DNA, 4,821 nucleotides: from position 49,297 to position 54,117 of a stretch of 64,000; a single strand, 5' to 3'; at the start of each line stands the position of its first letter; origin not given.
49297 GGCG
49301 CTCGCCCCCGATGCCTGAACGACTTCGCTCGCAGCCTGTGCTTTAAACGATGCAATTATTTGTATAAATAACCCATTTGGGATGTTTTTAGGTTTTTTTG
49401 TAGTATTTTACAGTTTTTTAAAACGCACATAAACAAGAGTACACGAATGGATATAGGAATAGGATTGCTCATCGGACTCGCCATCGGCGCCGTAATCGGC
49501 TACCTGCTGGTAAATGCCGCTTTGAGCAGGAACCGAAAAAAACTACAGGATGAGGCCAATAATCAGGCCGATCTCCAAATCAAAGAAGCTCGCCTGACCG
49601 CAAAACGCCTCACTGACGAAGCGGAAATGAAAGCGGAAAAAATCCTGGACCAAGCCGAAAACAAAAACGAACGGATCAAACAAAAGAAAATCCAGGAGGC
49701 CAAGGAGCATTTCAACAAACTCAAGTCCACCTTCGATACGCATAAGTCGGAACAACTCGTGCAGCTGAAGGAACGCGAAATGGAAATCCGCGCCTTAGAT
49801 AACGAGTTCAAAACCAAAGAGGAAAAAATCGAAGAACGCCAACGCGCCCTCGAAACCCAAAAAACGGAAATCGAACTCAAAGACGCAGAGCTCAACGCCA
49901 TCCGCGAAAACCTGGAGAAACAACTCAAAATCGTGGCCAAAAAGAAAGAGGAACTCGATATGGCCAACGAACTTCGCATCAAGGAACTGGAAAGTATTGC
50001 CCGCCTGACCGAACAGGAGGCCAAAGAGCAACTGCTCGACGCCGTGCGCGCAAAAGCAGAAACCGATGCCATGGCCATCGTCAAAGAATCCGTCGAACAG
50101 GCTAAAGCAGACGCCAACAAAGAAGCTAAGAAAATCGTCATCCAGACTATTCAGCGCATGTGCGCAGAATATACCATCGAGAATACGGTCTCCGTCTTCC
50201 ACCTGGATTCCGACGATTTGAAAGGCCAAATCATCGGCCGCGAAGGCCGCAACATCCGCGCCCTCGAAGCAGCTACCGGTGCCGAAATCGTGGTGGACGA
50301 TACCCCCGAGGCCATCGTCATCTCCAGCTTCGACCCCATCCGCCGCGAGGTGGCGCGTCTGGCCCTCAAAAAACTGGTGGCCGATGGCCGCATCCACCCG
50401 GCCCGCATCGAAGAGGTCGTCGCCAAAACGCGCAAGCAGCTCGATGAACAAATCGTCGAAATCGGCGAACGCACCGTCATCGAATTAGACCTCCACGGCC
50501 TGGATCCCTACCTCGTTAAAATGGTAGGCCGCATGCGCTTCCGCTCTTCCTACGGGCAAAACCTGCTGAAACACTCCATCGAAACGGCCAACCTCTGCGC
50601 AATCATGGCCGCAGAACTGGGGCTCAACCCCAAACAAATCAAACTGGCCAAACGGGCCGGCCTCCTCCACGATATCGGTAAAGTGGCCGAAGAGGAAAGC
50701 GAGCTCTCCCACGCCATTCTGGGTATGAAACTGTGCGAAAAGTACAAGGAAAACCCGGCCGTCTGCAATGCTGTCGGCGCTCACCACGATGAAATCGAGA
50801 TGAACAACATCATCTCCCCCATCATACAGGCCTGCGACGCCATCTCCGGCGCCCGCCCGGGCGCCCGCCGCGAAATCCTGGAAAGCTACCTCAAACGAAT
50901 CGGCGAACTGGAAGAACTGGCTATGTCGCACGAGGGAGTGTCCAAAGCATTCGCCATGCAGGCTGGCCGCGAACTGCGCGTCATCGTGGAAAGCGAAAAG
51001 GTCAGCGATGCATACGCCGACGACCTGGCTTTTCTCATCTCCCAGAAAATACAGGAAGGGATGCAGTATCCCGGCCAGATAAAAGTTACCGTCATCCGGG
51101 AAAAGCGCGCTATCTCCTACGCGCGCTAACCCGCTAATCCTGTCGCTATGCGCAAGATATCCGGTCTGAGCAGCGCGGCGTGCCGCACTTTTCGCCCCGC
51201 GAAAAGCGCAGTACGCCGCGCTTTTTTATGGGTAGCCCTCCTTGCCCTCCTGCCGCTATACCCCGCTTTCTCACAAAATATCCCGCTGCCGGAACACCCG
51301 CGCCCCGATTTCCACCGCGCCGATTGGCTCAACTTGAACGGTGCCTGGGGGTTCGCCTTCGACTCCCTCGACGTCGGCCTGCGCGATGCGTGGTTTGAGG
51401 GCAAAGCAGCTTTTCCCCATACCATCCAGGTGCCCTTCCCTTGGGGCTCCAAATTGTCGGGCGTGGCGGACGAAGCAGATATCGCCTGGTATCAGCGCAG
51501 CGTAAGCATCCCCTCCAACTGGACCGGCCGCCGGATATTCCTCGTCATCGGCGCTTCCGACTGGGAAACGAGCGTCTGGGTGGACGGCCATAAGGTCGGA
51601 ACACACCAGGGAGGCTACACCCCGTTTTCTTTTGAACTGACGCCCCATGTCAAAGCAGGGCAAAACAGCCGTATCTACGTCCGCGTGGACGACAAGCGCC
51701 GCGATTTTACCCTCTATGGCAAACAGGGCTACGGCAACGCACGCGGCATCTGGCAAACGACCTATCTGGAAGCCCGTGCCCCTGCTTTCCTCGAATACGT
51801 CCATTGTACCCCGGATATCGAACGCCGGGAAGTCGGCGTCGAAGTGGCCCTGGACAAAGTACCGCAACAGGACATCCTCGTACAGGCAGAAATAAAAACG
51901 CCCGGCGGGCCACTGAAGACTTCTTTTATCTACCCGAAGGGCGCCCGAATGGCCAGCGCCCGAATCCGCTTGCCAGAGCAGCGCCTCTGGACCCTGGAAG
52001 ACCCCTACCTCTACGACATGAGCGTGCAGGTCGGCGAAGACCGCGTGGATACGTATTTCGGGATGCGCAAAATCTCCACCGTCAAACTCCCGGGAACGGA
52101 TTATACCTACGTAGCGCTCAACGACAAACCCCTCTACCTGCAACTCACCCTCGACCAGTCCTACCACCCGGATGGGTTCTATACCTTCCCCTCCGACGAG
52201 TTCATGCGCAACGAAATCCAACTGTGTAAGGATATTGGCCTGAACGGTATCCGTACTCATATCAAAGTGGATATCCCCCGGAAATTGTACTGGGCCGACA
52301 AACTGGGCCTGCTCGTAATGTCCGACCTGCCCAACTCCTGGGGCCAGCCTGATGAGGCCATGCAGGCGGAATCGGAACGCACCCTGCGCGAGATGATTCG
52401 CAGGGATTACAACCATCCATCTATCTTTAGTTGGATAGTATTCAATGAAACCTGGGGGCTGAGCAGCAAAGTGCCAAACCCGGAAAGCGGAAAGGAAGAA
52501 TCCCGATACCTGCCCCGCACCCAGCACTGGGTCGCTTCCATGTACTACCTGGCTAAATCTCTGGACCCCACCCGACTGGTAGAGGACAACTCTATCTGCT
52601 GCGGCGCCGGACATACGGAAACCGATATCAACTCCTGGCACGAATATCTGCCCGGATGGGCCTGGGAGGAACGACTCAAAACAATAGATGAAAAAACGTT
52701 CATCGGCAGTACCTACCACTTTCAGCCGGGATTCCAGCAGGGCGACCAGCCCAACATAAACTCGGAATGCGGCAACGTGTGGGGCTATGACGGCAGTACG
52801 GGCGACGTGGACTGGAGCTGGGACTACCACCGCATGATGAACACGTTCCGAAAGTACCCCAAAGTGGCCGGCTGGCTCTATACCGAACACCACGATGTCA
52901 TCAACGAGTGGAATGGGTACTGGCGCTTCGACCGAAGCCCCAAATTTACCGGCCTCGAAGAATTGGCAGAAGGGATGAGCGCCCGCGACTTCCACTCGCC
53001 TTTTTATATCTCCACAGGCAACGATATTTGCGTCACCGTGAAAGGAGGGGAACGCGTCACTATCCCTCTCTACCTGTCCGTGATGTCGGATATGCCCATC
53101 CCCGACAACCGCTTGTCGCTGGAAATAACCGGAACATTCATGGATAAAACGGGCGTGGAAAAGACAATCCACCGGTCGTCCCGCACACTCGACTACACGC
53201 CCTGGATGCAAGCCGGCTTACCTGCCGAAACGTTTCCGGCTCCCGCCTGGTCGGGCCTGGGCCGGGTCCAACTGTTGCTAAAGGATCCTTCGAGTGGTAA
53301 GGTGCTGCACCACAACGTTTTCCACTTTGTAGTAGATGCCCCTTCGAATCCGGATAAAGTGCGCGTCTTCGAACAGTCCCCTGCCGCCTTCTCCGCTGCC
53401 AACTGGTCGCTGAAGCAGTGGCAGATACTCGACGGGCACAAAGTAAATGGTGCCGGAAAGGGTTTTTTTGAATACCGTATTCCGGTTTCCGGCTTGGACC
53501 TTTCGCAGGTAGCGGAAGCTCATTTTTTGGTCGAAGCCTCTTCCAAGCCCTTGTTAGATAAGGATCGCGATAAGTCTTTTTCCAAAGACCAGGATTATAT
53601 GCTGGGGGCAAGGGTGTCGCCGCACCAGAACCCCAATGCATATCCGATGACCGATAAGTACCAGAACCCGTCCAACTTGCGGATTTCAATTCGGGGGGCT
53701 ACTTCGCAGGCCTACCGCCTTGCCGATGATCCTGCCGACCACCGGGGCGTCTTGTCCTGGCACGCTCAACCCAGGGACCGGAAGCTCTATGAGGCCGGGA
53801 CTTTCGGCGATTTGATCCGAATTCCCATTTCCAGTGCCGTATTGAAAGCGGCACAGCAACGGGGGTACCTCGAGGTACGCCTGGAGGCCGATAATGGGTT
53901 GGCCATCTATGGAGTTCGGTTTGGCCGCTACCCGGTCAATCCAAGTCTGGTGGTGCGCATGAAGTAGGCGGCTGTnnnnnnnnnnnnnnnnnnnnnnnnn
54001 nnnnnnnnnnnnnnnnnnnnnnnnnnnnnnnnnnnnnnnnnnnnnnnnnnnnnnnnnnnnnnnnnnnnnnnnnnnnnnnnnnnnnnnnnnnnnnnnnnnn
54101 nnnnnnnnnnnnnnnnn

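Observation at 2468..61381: Dense family of palindromic intergenic repeats bounded by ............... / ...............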

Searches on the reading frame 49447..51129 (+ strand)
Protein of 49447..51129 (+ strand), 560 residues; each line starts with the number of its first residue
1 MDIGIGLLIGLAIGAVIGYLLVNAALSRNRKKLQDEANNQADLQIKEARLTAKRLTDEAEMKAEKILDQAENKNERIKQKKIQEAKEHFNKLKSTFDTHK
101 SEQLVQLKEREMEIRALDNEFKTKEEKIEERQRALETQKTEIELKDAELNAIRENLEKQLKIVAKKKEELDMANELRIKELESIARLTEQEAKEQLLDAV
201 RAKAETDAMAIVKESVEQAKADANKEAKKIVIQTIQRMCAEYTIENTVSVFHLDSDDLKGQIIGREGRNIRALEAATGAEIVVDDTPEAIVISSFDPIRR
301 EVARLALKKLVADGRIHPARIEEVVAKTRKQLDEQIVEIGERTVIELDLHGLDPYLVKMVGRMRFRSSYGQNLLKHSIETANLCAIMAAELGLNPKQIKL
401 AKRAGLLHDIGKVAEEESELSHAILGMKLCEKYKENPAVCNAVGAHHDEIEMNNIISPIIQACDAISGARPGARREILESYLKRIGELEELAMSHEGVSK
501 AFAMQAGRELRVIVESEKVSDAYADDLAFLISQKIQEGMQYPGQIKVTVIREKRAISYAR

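Call 41: search_protein_families(library=pfam, proteins=[window:49447-51129:+])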
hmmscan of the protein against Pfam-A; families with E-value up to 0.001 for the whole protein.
window:49447-51129:+ (560 aa): 4 families
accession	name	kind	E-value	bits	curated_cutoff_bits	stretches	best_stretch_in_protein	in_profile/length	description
PF12072.13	RNase_Y_N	-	9.6e-25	87.6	32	1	52-242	25-201/201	RNase Y N-terminal region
PF01966.28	HD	-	5.5e-17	62.6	22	1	374-467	2-114/116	HD domain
PF00013.35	KH_1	-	9.3e-08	32.2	21.5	1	257-306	9-63/66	KH domain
PF08668.18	HDOD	-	6.4e-06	26.2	22.9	1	371-414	93-134/196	HDOD domain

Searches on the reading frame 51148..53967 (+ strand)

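Call 41: search_protein_families(library=pfam, proteins=[window:51148-53967:+])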
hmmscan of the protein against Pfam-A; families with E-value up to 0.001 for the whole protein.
window:51148-53967:+ (939 aa): 4 families
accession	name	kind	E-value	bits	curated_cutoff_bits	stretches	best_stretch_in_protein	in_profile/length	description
PF02837.24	Glyco_hydro_2_N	-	1.9e-20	73.9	28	1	62-180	3-133/169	Glycosyl hydrolases family 2, sugar binding domain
PF02836.23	Glyco_hydro_2_C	-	3.2e-10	40.1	21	1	349-546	34-215/302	Glycosyl hydrolases family 2, TIM barrel domain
PF00703.27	Glyco_hydro_2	-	1.9e-08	35.5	23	1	214-307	2-109/109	Glycosyl hydrolases family 2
PF22666.2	Glyco_hydro_2_N2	-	2.5e-05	24.8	27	1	113-181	50-118/167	Glycosyl hydrolase 2 galactose-binding domain-like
